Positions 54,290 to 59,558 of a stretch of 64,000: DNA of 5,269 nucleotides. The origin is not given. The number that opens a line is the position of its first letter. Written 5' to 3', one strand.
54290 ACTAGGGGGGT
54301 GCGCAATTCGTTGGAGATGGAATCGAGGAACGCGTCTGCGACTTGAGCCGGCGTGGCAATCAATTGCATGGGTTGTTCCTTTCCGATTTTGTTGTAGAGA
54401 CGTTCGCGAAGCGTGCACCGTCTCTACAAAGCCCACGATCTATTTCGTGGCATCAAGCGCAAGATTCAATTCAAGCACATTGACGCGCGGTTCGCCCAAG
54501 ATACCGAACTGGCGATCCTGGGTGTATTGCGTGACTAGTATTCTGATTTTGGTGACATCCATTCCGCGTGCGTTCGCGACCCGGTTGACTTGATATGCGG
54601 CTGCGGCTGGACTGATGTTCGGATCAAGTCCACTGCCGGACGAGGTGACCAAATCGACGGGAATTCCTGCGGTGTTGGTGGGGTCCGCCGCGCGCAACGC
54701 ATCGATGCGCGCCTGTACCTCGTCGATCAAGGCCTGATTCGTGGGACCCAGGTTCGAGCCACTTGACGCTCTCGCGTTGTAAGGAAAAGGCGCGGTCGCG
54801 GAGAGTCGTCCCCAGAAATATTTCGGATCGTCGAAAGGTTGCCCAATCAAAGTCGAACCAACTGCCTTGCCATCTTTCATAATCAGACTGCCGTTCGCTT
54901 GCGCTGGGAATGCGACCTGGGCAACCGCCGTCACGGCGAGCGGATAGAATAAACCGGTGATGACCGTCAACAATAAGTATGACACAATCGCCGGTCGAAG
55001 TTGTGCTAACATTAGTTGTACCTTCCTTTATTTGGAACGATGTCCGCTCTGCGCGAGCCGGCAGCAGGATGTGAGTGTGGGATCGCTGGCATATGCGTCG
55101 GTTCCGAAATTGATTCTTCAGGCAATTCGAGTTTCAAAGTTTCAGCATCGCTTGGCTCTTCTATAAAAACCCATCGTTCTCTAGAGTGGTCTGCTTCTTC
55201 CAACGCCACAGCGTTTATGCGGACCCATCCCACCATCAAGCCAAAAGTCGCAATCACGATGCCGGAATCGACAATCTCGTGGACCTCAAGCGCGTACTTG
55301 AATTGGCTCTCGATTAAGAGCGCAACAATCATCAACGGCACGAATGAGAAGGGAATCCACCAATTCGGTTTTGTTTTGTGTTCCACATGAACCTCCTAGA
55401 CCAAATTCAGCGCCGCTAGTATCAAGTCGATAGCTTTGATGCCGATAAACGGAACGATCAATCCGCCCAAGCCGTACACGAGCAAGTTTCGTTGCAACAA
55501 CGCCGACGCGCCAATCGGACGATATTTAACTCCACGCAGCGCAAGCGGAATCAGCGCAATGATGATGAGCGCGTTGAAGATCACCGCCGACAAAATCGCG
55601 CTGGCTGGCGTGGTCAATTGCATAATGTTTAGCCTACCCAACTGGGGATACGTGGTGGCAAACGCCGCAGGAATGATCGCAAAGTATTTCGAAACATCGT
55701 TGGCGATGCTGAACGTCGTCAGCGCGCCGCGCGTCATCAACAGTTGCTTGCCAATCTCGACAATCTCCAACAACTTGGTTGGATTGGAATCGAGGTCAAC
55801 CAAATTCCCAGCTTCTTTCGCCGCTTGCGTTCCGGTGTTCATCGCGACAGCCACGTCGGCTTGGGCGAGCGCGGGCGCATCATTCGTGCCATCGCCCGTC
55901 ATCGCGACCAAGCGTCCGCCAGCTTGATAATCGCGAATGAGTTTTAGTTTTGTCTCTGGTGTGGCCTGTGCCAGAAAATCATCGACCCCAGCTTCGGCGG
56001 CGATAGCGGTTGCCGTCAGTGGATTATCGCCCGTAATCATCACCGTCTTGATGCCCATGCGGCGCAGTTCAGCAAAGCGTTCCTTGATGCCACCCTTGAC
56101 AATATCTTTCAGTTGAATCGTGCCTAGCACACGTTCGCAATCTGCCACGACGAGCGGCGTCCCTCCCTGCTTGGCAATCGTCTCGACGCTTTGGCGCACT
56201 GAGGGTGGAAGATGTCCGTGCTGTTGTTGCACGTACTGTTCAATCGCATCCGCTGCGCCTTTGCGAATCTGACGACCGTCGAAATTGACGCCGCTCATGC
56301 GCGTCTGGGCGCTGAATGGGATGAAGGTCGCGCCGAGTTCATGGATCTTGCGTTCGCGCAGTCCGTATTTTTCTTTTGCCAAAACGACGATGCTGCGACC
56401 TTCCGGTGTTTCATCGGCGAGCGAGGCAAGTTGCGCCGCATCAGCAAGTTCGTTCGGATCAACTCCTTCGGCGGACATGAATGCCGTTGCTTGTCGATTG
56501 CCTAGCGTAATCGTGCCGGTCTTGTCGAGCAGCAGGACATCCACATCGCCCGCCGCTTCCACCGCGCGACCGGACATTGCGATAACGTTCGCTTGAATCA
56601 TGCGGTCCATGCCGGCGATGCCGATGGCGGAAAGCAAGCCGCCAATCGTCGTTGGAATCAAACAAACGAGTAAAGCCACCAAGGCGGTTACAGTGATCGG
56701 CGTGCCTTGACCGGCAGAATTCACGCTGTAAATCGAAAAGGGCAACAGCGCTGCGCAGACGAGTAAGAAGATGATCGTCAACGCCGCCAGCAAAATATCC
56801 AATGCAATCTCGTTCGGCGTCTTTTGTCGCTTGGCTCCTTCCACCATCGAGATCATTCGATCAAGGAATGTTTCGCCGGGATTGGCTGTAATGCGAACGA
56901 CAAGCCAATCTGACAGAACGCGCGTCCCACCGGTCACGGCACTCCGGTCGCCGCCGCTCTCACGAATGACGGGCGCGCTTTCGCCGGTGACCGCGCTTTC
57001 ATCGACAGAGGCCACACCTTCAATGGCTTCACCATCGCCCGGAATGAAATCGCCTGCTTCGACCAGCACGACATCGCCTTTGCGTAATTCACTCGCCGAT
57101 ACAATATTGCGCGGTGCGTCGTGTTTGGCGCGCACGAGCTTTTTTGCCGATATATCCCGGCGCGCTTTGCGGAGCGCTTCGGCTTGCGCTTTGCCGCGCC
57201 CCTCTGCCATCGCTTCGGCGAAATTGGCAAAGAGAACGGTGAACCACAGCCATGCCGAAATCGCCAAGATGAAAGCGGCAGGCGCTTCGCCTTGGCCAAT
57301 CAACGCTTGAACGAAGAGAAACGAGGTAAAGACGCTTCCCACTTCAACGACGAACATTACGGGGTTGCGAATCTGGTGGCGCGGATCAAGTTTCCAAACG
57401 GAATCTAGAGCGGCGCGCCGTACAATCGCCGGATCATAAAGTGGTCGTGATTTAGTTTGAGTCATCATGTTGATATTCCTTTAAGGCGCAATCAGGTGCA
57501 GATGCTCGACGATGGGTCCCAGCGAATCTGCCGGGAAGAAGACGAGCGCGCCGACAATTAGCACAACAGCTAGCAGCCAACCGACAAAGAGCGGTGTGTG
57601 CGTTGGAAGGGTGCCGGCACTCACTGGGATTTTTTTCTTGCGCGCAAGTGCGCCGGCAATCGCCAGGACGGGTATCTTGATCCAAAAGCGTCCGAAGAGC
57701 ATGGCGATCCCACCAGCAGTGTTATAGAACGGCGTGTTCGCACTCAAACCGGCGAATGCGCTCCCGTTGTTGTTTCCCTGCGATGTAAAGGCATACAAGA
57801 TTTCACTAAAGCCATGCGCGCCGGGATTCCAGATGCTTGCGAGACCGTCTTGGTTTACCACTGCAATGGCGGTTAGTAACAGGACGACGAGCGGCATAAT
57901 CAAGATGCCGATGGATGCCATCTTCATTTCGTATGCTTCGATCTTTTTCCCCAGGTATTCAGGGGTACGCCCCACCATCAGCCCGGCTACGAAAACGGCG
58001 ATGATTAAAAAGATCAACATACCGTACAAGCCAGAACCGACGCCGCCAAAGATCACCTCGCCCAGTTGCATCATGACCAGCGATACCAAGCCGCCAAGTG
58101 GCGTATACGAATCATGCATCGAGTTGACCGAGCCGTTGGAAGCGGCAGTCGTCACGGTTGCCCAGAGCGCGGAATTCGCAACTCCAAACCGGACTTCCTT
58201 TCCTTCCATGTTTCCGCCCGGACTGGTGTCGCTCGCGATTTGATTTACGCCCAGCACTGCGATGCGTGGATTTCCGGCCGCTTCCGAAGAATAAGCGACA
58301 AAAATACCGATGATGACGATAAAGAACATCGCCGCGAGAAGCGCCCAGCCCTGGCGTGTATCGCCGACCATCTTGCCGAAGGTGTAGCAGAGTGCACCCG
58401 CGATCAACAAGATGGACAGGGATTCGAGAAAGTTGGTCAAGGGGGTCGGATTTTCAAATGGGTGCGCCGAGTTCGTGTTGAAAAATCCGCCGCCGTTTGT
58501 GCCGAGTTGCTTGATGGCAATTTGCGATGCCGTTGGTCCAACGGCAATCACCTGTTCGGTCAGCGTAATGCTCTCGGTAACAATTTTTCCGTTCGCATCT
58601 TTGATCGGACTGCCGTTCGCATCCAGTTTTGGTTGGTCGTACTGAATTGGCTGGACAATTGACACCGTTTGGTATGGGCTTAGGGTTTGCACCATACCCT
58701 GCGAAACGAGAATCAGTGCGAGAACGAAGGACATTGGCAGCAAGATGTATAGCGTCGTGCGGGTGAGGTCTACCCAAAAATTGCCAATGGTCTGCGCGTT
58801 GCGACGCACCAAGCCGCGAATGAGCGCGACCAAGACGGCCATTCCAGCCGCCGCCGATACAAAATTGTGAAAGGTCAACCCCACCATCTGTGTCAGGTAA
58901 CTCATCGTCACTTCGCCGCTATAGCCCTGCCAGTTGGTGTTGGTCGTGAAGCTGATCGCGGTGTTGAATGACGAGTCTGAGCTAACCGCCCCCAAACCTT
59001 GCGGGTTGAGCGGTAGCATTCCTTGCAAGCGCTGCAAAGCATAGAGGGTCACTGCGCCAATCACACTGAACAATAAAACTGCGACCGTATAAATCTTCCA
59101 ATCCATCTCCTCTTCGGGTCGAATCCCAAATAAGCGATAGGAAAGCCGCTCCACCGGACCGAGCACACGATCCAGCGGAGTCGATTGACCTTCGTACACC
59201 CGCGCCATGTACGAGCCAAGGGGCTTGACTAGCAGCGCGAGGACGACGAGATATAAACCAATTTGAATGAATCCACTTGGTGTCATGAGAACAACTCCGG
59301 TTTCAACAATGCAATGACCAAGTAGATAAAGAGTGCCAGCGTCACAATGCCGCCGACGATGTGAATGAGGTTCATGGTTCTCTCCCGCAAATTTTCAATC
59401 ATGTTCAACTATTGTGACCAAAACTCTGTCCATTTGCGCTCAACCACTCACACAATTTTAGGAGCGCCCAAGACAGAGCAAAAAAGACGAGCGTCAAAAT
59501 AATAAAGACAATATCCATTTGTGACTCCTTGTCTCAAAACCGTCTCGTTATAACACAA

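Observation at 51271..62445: kdp locus with three KdpD-type kinases, two of which lack the phospho-accepting histidine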

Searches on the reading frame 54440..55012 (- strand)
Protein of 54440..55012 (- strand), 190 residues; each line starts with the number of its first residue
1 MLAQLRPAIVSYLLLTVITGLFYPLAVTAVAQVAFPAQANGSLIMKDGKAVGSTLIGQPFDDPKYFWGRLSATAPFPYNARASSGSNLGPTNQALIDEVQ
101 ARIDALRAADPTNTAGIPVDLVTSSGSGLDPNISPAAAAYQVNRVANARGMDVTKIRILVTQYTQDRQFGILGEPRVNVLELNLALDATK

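Call 4: search_protein_families(library=pfam, proteins=[window:54440-55012:-], max_evalue=0.01)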
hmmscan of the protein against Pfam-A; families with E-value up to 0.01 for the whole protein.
window:54440-55012:- (190 aa): 1 family
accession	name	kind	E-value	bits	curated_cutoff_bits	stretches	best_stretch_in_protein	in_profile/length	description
PF02669.20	KdpC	-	4e-78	261.8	24.1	1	5-187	1-181/182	K+-transporting ATPase, c chain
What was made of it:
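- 54440..55012 (-): kdpC. call 4 (PF02669, E=4e-78)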

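Call 5: search_protein_families(library=ncbifam, proteins=[window:54440-55012:-], max_evalue=0.01)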
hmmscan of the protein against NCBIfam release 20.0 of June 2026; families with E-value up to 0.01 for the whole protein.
window:54440-55012:- (190 aa): 11 families
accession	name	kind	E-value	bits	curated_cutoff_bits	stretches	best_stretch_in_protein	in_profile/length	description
NF001454.0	PRK00315.1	equivalog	5.7e-83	277.2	178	1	2-189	2-189/193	potassium-transporting ATPase subunit KdpC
NF010603.0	PRK13999.1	equivalog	2e-76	256.3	320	1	1-189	1-198/201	K(+)-transporting ATPase subunit C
TIGR00681.1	kdpC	equivalog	7.2e-73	244.6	152.55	1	4-188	2-186/187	K(+)-transporting ATPase subunit C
NF010606.0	PRK14002.1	equivalog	5.7e-54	182.7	263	1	12-190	11-186/186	K(+)-transporting ATPase subunit C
NF010600.0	PRK13995.1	equivalog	9.5e-53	178.8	311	1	2-186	5-200/210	K(+)-transporting ATPase subunit C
NF010607.0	PRK14003.1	subfamily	5.2e-52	176.1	268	1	5-189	7-192/195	K(+)-transporting ATPase subunit C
NF010605.0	PRK14001.1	equivalog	6.1e-52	176.4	369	1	1-187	1-187/189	K(+)-transporting ATPase subunit C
NF010599.0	PRK13994.1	equivalog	3.7e-45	154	355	1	9-187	17-217/226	potassium-transporting ATPase subunit C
NF010601.0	PRK13997.1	equivalog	1.1e-42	146.1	319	1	7-187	10-189/193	K(+)-transporting ATPase subunit C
NF010604.0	PRK14000.1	equivalog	7.6e-39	133.3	342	1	6-187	5-183/185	K(+)-transporting ATPase subunit C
NF010602.0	PRK13998.1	equivalog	7.6e-31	106.9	378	1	5-190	4-185/186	K(+)-transporting ATPase subunit C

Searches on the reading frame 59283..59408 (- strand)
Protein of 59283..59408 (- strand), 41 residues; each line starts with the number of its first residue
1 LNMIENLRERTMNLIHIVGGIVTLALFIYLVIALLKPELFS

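Call 4: search_protein_families(library=pfam, proteins=[window:59283-59408:-], max_evalue=0.01)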
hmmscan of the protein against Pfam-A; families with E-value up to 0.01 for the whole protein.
window:59283-59408:- (41 aa): 1 family
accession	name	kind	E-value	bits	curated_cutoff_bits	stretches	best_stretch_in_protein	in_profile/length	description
PF09604.15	Potass_KdpF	-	1e-08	35.3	21.2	1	17-38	1-22/24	F subunit of K+-transporting ATPase (Potass_KdpF)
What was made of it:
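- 59283..59375 (-): kdpF (30 aa, counted from the ATG). Pfam PF09604 on residues 17-38 of the longer ORF (call 4).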

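Call 5: search_protein_families(library=ncbifam, proteins=[window:59283-59408:-], max_evalue=0.01)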
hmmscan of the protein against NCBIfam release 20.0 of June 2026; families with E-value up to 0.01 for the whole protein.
window:59283-59408:- (41 aa): 2 families
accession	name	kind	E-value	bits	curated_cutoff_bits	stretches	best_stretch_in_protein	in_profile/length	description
TIGR02115.1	potass_kdpF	equivalog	2.4e-08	33.7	26.85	1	17-40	1-24/24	K(+)-transporting ATPase subunit F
NF011342.0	PRK14759.1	equivalog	1.2e-05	25.4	53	1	18-40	7-29/29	K(+)-transporting ATPase subunit F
